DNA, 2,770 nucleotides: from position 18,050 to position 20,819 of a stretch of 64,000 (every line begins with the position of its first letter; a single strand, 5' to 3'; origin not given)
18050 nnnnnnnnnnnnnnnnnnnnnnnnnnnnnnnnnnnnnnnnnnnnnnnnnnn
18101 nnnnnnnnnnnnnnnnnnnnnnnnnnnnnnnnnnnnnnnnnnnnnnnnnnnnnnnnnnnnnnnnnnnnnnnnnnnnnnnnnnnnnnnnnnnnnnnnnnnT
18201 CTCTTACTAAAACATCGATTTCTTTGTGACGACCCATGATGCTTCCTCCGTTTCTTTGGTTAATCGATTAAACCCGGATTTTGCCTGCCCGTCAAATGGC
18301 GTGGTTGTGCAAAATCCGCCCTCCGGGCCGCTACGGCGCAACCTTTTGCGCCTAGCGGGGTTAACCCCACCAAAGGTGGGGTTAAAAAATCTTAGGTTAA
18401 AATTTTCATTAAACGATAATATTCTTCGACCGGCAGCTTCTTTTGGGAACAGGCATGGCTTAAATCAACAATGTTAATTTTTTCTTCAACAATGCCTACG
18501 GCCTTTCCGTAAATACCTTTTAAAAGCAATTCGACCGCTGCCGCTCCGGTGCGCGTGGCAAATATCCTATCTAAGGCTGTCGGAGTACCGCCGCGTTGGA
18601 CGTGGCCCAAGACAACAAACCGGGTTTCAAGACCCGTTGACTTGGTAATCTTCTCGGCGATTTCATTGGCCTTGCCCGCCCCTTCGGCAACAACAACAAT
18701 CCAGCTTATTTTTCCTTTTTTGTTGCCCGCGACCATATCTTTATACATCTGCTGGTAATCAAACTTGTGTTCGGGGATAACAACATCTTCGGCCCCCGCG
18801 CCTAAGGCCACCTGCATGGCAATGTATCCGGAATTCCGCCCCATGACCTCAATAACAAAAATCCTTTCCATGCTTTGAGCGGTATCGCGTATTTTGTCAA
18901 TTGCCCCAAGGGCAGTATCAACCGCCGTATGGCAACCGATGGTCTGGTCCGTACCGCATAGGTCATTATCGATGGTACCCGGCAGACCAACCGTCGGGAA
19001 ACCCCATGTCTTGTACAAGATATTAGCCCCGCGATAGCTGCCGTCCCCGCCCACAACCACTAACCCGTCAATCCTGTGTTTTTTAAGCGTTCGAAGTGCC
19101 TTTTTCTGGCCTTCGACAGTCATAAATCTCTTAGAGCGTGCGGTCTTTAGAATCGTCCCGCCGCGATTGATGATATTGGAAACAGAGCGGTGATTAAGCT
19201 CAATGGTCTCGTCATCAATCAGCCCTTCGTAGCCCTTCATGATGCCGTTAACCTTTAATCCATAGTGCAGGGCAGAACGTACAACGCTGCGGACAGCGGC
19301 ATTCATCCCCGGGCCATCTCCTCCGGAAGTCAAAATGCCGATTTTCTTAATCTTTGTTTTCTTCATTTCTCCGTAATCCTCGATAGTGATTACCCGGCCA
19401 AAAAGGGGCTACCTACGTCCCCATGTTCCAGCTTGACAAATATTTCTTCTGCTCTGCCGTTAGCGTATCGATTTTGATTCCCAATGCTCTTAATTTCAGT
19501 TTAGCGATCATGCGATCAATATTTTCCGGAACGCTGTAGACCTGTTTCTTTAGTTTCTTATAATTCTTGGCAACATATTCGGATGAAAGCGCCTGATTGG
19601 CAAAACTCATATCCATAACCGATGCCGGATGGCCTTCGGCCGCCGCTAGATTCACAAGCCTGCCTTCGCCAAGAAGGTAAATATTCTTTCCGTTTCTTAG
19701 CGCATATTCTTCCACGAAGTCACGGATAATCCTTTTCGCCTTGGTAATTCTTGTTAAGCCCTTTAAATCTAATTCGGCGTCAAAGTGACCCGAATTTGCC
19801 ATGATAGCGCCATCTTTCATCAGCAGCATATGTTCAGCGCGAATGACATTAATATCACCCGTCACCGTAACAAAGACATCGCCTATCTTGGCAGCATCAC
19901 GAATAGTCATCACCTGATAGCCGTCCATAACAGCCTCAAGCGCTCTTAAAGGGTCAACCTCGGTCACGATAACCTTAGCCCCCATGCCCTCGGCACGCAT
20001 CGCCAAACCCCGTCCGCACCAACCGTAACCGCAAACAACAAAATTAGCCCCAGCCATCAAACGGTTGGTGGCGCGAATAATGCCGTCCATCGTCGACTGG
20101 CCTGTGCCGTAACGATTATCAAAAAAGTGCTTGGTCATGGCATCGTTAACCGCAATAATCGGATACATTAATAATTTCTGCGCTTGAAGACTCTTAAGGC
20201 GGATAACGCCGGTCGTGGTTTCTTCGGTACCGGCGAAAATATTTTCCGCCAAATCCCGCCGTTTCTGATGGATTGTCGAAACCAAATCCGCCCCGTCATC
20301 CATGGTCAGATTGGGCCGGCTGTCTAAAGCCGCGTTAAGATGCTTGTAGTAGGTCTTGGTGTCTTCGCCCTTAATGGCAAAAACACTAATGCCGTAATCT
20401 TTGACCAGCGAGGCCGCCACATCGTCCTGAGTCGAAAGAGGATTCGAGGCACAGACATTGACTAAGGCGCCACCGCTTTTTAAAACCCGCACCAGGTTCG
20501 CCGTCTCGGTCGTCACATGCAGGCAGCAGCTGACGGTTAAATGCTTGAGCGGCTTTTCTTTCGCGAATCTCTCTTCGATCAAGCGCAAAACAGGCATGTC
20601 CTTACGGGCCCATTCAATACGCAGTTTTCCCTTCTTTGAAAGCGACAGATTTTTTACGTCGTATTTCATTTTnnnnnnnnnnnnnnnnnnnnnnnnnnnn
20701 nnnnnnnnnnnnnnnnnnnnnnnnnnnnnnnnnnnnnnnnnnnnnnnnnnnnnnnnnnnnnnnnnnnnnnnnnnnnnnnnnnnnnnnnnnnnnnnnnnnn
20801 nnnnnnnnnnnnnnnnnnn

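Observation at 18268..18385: Two-copy multi-hairpin intergenic element with compensatory stem changes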

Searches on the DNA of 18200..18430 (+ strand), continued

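Call 58: search_with_rna_model(model_id=R1, sources=[L100, L101, L102, L103, L104, L105, L106, L107, L108, L109, L110, L111, L112], max_evalue=1, show_alignments=6)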
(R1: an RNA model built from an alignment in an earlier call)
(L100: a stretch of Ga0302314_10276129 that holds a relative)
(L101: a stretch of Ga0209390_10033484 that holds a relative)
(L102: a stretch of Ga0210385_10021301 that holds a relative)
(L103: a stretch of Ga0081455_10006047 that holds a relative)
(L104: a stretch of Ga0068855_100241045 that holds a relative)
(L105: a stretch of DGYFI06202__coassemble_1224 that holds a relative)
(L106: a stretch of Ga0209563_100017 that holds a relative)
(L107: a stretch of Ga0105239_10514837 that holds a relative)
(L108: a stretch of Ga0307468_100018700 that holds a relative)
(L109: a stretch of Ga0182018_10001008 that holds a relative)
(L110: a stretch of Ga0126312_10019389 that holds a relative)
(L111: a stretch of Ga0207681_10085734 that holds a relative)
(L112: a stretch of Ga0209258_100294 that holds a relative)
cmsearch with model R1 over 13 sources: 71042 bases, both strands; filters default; matches with E-value up to 1: 4.
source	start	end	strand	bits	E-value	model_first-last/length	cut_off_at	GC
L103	10291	10366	+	12.2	0.16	1-107/107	no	0.72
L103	4217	4243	-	11.7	0.22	65-91/107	no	0.74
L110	3177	3243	+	10.6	0.49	53-92/107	no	0.7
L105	1825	1937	+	9.9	0.78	1-107/107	no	0.74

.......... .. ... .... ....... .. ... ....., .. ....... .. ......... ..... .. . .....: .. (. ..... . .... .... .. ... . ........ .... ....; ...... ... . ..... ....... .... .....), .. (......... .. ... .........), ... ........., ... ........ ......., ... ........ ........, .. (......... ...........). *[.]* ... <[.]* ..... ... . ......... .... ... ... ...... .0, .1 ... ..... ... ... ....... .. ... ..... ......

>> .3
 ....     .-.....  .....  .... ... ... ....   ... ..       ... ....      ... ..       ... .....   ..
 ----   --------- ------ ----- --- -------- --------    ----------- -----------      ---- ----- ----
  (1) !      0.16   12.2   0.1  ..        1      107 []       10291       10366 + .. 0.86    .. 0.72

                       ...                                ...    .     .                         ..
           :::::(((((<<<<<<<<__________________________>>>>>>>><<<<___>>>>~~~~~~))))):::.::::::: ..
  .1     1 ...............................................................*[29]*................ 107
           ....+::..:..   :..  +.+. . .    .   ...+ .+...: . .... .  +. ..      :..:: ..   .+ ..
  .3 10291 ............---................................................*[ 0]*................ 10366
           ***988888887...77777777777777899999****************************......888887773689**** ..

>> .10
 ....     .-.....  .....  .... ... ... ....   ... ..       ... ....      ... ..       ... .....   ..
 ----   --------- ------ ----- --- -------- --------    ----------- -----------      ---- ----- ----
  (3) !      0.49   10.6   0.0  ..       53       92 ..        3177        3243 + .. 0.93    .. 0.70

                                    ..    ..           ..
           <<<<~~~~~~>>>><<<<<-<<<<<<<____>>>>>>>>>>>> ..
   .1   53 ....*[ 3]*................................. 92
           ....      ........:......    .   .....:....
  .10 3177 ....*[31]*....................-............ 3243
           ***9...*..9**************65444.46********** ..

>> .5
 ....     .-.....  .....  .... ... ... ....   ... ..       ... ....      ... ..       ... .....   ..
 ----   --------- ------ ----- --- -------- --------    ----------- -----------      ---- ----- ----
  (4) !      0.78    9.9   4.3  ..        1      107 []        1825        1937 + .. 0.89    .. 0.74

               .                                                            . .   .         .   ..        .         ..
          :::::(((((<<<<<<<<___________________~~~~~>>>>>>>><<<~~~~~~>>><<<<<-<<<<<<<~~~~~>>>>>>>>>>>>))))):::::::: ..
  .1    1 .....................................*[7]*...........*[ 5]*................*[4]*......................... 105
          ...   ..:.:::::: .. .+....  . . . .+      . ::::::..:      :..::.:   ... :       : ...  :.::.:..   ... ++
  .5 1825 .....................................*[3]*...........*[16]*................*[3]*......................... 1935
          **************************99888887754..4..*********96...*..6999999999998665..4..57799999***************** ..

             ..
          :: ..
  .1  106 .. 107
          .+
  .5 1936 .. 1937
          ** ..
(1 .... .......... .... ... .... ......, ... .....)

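Call 62: search_with_rna_model(model_id=R1, sources=[L113], max_evalue=5, filters=off)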
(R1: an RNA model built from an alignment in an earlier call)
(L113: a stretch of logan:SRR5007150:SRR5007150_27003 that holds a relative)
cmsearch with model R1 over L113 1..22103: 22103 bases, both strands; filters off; matches with E-value up to 5: 6.
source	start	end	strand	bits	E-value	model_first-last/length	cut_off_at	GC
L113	3720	3842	-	8.5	0.62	1-107/107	no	0.49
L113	16943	16969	+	8.1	0.84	1-107/107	no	0.52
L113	8805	8908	-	7.5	1.3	1-107/107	no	0.28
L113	12698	12791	-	7.1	1.6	1-107/107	no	0.38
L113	13600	13704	-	6.9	2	1-107/107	no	0.43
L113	18998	19093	-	6.4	2.8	1-107/107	no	0.53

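Call 65: search_with_rna_model(model_id=R1, source=L114, max_evalue=5, start=1, end=7500, filters=off)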
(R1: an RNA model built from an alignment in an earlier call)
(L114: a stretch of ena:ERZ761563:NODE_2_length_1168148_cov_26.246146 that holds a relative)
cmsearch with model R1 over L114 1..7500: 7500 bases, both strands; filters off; matches with E-value up to 5: 6.
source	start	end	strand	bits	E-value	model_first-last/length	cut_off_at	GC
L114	5050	5119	-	15.8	0.0014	1-107/107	no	0.4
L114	6759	6810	-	8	0.3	1-107/107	no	0.46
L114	1503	1524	+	5.9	1.3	1-107/107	no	0.32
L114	4525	4599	-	5.7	1.5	1-107/107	no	0.56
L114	5779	5797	-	4.9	2.7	1-107/107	no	0.53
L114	4530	4604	+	4.1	4.4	1-107/107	no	0.52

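Call 67: search_dna_similar(query=window:18262-18392:+, collection=plasmids, mode=distant, max_evalue=1, max_rows=10)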
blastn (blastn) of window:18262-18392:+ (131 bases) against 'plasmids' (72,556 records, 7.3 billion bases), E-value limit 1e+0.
No match.

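Call 68: search_dna_similar(query=window:18262-18392:+, collection=phages, mode=distant, max_evalue=1, max_rows=10)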
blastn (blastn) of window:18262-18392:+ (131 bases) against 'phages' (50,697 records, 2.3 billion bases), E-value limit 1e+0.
No match.

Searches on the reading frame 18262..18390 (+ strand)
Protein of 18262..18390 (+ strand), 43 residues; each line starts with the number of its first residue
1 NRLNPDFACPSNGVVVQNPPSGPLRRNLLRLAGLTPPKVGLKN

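Call 91: search_protein_representatives(alignment_id=A3)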
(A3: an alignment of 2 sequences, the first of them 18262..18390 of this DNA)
Query: 2 sequences, 46 profile positions. Proteins with E-value up to 0.001 (for the whole library): 4; up to 1e-10: 0; up to 1e-30: 0. The best 4 are listed.
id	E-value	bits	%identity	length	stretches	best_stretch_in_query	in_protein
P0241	1.4e-05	40.9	-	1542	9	3-16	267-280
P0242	6.1e-05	38.9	-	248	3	16-37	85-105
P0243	1.3e-04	37.9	-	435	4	16-37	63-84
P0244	2.6e-04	36.9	-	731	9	4-24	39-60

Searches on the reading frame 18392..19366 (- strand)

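Call 14: search_protein_families(library=pfam, proteins=[window:18392-19366:-])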
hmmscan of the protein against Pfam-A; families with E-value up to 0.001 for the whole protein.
window:18392-19366:- (324 aa): 1 family
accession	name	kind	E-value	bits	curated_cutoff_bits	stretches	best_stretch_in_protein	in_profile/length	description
PF00365.25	PFK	-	5.5e-108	361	30.9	1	8-281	1-277/277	Phosphofructokinase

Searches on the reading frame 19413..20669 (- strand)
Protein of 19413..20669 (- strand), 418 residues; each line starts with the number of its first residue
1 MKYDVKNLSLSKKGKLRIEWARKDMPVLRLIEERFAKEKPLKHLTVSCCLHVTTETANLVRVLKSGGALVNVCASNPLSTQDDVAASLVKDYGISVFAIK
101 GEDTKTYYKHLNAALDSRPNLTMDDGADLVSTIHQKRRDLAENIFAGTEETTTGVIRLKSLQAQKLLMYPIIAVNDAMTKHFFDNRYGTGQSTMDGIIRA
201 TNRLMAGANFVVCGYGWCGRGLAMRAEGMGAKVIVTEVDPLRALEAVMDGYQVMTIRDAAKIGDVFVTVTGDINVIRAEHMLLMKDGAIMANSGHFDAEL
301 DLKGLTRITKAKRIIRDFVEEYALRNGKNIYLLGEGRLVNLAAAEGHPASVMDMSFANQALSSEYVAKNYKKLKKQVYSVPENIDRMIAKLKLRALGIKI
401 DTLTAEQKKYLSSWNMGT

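Call 14: search_protein_families(library=pfam, proteins=[window:19413-20669:-])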
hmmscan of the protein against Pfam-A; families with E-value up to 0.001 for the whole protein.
window:19413-20669:- (418 aa): 4 families
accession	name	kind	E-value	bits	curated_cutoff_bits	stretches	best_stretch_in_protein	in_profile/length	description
PF05221.23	AdoHcyase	-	7.1e-59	199.8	25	2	2-138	1-141/299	S-adenosyl-L-homocysteine hydrolase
PF00670.27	AdoHcyase_NAD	-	4.4e-52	176.9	27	1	185-345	1-161/162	S-adenosyl-L-homocysteine hydrolase, NAD binding domain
PF02826.25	2-Hacid_dh_C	-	9.6e-06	25.5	25.1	1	203-295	32-128/178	D-isomer specific 2-hydroxyacid dehydrogenase, NAD binding domain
PF07991.19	KARI_N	-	0.00022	21.3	20.6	1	206-293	3-94/165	Acetohydroxy acid isomeroreductase, NADPH-binding domain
